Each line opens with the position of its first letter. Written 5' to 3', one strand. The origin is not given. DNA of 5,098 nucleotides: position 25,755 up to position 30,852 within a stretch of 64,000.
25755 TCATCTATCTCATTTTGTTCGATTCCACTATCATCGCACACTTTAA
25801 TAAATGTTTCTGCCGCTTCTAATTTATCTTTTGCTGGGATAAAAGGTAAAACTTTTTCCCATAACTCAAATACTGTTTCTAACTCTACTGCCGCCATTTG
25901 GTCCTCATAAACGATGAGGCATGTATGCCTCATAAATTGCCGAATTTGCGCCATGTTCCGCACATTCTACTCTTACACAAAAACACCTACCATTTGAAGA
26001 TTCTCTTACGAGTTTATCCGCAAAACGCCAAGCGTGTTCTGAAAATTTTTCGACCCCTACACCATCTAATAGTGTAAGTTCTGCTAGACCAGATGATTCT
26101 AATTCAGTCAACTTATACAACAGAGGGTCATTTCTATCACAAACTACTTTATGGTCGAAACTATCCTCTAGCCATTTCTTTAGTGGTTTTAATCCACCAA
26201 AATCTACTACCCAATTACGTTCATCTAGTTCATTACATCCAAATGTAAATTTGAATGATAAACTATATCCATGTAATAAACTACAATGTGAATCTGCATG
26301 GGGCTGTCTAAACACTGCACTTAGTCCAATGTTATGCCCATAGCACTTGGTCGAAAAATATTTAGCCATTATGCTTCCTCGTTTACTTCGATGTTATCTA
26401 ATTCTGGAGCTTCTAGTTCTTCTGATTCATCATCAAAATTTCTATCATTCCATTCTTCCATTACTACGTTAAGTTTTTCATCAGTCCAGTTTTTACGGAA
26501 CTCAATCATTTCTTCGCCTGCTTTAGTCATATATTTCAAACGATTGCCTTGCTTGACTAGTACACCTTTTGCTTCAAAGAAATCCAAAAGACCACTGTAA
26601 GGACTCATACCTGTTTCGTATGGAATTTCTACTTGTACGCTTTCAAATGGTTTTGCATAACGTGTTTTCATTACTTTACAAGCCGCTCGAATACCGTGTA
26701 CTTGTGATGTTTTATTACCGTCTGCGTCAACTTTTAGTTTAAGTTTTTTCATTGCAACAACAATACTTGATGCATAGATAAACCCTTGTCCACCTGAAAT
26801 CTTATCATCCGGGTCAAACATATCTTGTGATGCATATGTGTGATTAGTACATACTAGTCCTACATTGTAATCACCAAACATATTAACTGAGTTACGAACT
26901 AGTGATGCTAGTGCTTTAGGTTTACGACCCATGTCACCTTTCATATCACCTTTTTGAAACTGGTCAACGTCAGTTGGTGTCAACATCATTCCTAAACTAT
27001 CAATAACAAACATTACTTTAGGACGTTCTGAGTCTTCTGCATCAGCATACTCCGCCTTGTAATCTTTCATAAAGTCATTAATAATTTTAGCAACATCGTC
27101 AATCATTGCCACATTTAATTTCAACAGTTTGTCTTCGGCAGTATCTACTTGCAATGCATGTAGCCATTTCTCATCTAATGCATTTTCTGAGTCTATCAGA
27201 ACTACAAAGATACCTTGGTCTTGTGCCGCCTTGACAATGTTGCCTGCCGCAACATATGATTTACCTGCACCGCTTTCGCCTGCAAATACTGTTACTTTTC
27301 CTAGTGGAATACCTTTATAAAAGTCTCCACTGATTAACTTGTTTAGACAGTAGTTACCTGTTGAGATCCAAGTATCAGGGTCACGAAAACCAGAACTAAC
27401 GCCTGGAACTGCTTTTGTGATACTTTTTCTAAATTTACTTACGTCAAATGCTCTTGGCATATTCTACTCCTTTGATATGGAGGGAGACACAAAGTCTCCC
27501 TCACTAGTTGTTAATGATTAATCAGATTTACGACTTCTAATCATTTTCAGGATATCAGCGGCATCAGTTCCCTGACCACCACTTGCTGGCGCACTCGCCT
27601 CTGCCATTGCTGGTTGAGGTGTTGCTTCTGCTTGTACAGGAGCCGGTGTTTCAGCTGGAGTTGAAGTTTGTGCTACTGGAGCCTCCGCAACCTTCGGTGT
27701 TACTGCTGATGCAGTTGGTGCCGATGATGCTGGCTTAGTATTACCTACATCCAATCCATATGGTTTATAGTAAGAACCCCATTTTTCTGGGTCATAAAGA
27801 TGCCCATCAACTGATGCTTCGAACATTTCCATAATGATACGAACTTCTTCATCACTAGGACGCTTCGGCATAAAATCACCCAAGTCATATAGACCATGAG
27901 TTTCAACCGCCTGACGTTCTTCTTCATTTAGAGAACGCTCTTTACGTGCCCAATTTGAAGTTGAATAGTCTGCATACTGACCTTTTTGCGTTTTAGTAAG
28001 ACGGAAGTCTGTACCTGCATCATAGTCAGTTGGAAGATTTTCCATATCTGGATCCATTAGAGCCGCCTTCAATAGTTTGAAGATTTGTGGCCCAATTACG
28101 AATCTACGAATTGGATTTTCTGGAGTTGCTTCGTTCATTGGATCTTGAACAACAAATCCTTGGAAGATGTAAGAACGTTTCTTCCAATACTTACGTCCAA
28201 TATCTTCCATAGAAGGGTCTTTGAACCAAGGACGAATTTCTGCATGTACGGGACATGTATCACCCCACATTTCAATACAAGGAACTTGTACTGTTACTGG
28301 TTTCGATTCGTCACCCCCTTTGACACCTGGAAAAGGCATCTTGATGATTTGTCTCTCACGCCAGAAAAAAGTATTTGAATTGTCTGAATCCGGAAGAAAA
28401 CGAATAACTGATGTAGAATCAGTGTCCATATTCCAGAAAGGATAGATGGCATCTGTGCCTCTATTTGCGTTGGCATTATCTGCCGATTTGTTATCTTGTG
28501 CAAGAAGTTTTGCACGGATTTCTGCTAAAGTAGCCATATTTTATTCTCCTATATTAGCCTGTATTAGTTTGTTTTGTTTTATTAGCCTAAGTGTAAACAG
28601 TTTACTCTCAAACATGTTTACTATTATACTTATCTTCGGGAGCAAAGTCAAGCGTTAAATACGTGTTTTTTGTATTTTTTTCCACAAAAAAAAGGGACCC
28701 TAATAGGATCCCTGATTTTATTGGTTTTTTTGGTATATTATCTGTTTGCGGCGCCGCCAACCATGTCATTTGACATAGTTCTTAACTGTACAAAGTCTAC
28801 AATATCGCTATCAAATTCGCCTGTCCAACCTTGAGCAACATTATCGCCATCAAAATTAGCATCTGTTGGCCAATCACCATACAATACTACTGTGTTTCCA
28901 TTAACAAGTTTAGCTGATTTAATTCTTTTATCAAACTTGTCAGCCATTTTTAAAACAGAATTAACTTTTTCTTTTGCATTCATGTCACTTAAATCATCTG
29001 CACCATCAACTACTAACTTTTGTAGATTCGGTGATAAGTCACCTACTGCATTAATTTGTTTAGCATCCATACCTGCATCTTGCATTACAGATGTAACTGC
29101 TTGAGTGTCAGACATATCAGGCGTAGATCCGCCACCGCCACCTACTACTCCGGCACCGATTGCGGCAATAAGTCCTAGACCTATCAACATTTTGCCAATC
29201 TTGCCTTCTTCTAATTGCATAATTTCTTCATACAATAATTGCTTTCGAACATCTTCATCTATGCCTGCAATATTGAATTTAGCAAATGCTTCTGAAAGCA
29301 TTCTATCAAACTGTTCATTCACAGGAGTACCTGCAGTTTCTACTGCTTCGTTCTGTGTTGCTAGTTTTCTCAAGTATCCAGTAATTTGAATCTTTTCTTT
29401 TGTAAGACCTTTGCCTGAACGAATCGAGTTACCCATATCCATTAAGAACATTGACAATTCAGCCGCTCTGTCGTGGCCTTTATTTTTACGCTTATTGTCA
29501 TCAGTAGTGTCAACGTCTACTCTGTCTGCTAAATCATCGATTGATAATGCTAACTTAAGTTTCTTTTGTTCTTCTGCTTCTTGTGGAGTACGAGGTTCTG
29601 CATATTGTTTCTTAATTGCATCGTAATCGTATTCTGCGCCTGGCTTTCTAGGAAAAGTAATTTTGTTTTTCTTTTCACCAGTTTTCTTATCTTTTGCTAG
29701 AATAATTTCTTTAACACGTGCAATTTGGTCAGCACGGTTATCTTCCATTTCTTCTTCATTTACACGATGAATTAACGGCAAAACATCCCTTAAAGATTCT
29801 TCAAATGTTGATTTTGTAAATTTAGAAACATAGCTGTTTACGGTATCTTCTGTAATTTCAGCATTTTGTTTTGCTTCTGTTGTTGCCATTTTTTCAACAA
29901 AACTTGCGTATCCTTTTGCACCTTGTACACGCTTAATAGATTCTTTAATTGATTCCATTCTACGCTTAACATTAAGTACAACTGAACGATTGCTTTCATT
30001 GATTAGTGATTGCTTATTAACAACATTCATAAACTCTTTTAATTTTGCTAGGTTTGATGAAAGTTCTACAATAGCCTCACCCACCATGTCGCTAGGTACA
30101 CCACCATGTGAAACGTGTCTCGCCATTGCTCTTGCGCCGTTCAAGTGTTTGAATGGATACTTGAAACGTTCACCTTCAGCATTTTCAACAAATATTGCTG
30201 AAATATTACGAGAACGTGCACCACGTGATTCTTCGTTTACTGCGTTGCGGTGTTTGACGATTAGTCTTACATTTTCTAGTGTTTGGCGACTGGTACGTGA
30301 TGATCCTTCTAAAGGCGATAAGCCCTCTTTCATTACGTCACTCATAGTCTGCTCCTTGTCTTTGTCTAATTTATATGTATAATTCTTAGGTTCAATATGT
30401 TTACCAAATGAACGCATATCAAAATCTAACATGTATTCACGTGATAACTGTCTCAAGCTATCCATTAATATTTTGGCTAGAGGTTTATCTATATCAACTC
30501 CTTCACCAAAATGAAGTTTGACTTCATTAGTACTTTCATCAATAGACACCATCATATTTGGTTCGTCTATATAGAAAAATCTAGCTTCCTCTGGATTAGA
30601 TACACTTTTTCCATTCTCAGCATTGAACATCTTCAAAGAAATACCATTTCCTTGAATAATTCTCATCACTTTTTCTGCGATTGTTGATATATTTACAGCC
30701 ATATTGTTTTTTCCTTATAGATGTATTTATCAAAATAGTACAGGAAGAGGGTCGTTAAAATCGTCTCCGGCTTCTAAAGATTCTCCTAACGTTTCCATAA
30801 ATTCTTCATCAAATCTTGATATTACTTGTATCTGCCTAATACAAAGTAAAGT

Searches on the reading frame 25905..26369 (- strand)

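Call 59: search_protein_families(library=pfam, proteins=[window:25905-26369:-], max_evalue=0.01)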
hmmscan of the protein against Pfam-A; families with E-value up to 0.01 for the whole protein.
window:25905-26369:- (154 aa): 1 family
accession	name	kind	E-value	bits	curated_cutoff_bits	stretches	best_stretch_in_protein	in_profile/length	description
PF01242.24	PTPS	-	1.9e-15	57.3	22.4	1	17-147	9-119/121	6-pyruvoyl tetrahydropterin synthase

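Call 62: search_protein_families(library=ncbifam, proteins=[window:25905-26369:-], max_evalue=0.01)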
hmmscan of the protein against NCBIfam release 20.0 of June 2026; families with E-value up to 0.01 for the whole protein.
window:25905-26369:- (154 aa): 2 families
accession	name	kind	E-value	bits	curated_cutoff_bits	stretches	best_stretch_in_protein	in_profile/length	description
TIGR03367.1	queuosine_QueD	equivalog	3.2e-09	37.1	89.25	1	18-89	10-71/92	6-carboxytetrahydropterin synthase QueD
TIGR00039.1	6PTHBS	subfamily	3.1e-07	30.7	125.5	1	15-87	9-78/124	6-pyruvoyl tetrahydropterin synthase/6-carboxytetrahydropterin synthase family protein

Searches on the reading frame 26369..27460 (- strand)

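Call 3: search_protein_families(library=pfam, proteins=[window:26369-27460:-], max_evalue=0.01)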
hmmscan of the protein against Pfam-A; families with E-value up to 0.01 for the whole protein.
window:26369-27460:- (363 aa): 5 families
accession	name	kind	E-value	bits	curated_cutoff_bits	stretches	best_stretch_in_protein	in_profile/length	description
PF00154.27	RecA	-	1.1e-12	48.4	27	1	32-286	33-262/262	recA bacterial DNA recombination protein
PF13481.12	AAA_25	-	5.1e-05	23.4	27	1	41-162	24-158/195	AAA domain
PF06745.19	ATPase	-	0.00028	20.8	26.6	1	48-107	13-74/231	KaiC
PF01656.29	CbiA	-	0.0061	17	25.4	0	56-132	1-67/125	CobQ/CobB/MinD/ParA nucleotide binding domain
PF08423.17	Rad51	-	0.0089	15.8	22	0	32-241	8-213/244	Rad51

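Call 4: search_protein_families(library=phrogs, proteins=[window:26369-27460:-], max_evalue=0.001)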
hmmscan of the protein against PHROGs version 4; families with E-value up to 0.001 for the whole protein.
window:26369-27460:- (363 aa): 4 families
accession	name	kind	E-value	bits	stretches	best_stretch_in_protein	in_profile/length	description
phrog_97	-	other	1e-66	227.2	2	3-250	16-264/506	UvsX-like recombinase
phrog_8337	-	DNA, RNA and nucleotide metabolism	3.8e-19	70.1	1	25-239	43-241/273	DNA repair protein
phrog_17958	-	moron, auxiliary metabolic gene and host takeover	2.2e-07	30.5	1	34-223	312-493/682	FtsK/SpoIIIE-like protein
phrog_18112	-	other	3.1e-05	24.7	1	225-333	36-141/207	recombinase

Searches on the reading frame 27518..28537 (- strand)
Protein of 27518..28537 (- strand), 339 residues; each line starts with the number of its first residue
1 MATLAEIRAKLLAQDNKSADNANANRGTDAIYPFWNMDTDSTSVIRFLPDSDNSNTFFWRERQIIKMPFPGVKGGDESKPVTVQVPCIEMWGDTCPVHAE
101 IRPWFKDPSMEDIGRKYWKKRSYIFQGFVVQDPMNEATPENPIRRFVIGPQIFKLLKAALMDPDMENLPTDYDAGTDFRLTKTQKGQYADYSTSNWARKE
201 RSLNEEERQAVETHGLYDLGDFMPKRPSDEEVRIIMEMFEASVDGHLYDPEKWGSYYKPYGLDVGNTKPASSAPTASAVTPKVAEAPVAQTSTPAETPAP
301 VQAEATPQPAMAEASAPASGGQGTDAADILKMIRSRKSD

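Call 3: search_protein_families(library=pfam, proteins=[window:27518-28537:-], max_evalue=0.01)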
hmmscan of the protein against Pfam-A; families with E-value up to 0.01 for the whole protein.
window:27518-28537:- (339 aa): 1 family
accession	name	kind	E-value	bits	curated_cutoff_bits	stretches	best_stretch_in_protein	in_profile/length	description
PF08804.16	gp32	-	6e-06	26.9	26.8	1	40-205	2-171/208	gp32 DNA binding protein like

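Call 4: search_protein_families(library=phrogs, proteins=[window:27518-28537:-], max_evalue=0.001)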
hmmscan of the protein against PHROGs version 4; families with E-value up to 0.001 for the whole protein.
window:27518-28537:- (339 aa): 2 families
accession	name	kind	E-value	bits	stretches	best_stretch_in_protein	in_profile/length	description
phrog_1192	-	DNA, RNA and nucleotide metabolism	3.5e-64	218.3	1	3-334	4-324/326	single strand DNA binding protein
phrog_224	-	DNA, RNA and nucleotide metabolism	5.6e-12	47.1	1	29-223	36-226/318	single strand DNA binding protein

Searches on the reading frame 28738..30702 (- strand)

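Call 3: search_protein_families(library=pfam, proteins=[window:28738-30702:-], max_evalue=0.01)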
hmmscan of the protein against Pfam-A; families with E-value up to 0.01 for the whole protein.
window:28738-30702:- (654 aa): 0 families

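Call 4: search_protein_families(library=phrogs, proteins=[window:28738-30702:-], max_evalue=0.001)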
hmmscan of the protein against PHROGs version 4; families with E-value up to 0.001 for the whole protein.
window:28738-30702:- (654 aa): 1 family
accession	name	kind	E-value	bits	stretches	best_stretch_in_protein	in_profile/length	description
phrog_13484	-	head and packaging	4.2e-28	99.5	1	22-274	22-266/428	virion structural protein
